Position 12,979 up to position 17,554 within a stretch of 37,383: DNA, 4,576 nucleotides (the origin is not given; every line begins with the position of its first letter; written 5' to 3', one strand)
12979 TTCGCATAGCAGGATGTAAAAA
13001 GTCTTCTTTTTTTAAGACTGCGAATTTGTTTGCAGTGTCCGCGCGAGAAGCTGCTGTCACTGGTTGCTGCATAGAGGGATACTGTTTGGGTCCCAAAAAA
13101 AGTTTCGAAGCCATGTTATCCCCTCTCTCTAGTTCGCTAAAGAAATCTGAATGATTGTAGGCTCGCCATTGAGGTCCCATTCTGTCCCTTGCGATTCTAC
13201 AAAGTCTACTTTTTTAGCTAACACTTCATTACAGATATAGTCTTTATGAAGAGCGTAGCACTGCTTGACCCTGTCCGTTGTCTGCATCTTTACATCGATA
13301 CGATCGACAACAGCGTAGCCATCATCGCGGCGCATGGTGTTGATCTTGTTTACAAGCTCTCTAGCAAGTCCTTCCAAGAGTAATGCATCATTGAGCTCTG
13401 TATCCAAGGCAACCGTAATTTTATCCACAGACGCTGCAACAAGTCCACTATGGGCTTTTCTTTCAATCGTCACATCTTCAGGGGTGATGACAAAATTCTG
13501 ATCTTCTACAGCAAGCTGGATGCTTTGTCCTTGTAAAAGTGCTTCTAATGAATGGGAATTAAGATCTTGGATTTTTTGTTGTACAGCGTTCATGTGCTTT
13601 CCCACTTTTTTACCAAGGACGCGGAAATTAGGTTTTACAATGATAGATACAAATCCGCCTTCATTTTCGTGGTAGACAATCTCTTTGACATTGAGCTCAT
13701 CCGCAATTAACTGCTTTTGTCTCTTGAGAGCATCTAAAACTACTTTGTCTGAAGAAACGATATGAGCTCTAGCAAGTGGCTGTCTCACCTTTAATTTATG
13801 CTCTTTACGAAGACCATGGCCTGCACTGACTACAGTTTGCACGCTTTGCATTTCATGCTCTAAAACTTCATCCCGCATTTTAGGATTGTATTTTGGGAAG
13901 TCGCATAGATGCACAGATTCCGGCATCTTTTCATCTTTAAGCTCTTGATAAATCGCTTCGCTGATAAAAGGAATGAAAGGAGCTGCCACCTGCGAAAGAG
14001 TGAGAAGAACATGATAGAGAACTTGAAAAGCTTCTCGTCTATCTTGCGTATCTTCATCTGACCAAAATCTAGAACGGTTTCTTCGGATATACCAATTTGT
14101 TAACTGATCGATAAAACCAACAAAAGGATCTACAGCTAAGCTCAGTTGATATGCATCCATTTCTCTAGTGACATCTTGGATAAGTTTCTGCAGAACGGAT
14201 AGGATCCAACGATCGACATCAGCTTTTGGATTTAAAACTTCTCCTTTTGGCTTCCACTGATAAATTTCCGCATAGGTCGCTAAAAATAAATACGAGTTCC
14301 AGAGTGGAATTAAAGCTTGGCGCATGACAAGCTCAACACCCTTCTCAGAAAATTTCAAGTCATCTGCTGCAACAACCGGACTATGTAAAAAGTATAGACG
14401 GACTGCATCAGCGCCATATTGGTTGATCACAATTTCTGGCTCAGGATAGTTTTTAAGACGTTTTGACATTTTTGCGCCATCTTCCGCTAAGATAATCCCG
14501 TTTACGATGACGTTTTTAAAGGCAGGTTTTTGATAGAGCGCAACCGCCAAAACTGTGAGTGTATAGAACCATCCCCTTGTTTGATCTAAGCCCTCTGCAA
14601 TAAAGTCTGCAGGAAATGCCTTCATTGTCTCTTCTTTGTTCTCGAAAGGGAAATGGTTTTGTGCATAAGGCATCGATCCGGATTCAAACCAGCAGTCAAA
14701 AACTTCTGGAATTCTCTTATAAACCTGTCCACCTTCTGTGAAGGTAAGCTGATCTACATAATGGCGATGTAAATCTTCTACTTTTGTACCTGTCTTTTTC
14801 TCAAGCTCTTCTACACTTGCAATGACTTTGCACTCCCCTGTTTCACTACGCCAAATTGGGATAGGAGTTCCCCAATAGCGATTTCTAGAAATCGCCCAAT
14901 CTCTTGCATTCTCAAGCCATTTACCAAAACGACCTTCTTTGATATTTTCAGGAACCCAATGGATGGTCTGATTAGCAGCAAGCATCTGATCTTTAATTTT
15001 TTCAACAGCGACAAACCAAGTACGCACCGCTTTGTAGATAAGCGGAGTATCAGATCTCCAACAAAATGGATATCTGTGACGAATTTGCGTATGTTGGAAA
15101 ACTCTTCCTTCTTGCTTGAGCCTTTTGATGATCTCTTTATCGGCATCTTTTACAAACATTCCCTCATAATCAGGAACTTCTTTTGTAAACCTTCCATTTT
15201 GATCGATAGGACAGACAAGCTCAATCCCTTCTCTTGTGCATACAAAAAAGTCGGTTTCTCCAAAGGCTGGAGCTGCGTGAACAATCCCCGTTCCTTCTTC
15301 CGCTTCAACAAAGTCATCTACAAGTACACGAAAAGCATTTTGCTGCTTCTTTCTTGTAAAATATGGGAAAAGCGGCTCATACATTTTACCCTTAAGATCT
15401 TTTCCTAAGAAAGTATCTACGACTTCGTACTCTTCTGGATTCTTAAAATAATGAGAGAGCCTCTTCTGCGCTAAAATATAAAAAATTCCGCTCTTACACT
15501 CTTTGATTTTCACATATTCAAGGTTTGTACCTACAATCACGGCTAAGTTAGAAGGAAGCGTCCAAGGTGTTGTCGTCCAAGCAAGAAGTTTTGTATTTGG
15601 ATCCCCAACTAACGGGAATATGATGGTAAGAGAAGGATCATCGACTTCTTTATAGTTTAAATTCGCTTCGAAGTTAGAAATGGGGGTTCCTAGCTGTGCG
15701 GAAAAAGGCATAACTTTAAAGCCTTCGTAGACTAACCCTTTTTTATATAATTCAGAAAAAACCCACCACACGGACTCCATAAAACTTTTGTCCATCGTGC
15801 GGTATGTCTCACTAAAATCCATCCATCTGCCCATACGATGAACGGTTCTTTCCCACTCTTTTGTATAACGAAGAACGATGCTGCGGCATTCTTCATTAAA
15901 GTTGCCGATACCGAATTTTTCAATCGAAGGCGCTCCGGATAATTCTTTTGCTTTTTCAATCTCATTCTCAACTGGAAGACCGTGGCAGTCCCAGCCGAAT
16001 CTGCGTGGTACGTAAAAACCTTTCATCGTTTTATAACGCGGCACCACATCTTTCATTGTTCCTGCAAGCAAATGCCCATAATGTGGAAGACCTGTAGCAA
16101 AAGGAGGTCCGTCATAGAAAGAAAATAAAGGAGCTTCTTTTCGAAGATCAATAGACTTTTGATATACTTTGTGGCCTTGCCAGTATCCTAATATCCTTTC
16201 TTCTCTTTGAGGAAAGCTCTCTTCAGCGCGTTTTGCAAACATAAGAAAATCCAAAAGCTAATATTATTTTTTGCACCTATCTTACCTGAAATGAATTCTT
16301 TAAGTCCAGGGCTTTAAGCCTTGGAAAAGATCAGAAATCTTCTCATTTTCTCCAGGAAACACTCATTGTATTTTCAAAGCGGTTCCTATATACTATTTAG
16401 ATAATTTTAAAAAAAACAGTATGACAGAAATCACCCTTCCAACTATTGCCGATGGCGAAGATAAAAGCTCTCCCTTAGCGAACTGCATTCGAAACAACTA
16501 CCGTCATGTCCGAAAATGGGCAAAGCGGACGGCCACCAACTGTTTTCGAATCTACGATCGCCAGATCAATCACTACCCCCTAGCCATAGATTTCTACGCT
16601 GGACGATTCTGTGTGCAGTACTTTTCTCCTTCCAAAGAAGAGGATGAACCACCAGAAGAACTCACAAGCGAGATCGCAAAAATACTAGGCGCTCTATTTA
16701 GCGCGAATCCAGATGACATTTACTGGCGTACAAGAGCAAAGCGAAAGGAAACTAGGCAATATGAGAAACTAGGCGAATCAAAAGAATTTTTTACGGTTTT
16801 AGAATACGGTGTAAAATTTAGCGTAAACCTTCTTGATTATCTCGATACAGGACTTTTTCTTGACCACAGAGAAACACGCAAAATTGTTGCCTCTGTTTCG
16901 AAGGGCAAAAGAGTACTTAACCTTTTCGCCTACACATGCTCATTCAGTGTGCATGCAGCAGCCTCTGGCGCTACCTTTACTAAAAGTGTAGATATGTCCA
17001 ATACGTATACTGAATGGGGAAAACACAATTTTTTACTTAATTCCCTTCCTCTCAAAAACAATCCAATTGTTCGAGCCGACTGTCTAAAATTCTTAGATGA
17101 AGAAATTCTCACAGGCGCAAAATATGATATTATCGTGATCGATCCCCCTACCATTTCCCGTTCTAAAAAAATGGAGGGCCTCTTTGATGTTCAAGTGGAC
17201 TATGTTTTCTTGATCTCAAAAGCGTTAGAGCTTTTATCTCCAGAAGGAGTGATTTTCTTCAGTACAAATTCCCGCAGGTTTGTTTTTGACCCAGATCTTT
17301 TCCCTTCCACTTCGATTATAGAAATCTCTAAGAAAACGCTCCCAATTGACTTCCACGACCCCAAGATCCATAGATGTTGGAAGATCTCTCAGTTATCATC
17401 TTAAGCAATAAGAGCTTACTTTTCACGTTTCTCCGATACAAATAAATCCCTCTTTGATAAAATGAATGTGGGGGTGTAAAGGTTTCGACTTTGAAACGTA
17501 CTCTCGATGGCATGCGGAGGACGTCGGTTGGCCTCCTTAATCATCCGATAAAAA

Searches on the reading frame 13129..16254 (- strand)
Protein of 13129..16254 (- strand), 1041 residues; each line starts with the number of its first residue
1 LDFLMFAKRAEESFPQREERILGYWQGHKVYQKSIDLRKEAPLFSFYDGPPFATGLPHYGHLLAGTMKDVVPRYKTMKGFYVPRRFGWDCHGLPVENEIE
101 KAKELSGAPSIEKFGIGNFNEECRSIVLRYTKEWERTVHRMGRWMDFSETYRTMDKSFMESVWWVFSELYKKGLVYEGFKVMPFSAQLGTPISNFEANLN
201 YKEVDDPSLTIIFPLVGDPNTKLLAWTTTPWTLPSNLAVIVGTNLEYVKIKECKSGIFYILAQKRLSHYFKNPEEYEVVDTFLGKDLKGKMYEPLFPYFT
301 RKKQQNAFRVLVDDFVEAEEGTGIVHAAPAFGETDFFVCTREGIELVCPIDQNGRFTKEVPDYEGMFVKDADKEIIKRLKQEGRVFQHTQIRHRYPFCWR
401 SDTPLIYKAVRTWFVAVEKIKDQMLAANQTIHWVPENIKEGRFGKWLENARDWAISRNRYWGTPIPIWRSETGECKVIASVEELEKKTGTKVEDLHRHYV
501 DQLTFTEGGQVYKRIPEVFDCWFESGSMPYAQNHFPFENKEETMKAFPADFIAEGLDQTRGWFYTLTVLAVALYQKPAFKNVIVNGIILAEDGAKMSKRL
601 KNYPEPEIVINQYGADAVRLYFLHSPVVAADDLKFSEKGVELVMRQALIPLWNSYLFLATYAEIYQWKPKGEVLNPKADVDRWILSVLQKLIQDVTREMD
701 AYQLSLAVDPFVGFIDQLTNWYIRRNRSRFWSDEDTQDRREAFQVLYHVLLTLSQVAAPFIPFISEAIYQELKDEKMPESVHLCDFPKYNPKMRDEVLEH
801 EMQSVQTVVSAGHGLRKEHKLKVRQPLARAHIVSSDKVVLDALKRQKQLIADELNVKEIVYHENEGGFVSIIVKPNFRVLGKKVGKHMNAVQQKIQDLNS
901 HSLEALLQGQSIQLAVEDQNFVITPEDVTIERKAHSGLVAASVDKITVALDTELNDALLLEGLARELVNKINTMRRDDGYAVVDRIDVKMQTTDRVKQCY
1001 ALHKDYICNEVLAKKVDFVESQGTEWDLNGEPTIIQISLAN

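Call 47: search_protein_families(library=pfam, proteins=[window:13129-16254:-], max_evalue=0.00001)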
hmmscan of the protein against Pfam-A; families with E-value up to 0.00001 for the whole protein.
window:13129-16254:- (1041 aa): 4 families
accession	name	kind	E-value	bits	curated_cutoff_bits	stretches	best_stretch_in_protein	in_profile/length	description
PF00133.28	tRNA-synt_1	-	2.1e-147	491.6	22.7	1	21-630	2-410/414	tRNA synthetases class I (I, L, M and V)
PF19302.4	DUF5915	-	3.1e-58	197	27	1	848-1038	2-193/195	Domain of unknown function (DUF5915)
PF08264.19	Anticodon_1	-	8.9e-34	116.9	25.1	1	681-827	1-144/148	Anticodon-binding domain of tRNA ligase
PF09334.17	tRNA-synt_1g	-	1.3e-14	54.2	20.1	0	51-178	8-116/391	tRNA synthetases class I (M)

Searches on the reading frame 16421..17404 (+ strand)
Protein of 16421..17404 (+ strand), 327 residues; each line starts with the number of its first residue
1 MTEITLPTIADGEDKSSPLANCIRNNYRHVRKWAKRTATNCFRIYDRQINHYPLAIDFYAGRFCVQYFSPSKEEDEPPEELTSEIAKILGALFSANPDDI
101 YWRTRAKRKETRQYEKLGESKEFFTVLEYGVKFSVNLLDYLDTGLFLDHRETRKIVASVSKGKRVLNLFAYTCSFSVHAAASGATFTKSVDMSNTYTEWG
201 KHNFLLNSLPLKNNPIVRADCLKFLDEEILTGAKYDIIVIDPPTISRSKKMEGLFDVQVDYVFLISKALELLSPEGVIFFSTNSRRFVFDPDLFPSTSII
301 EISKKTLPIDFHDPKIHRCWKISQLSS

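Call 47: search_protein_families(library=pfam, proteins=[window:16421-17404:+], max_evalue=0.00001)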
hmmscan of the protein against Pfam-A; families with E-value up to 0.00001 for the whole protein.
window:16421-17404:+ (327 aa): 2 families
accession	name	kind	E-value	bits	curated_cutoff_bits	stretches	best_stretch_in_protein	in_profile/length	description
PF10672.15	Methyltrans_SAM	-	3.3e-26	92.6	27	1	56-285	19-241/286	S-adenosylmethionine-dependent methyltransferase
PF03602.21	Cons_hypoth95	-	9.3e-06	25.9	24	0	157-245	37-124/182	Conserved hypothetical protein 95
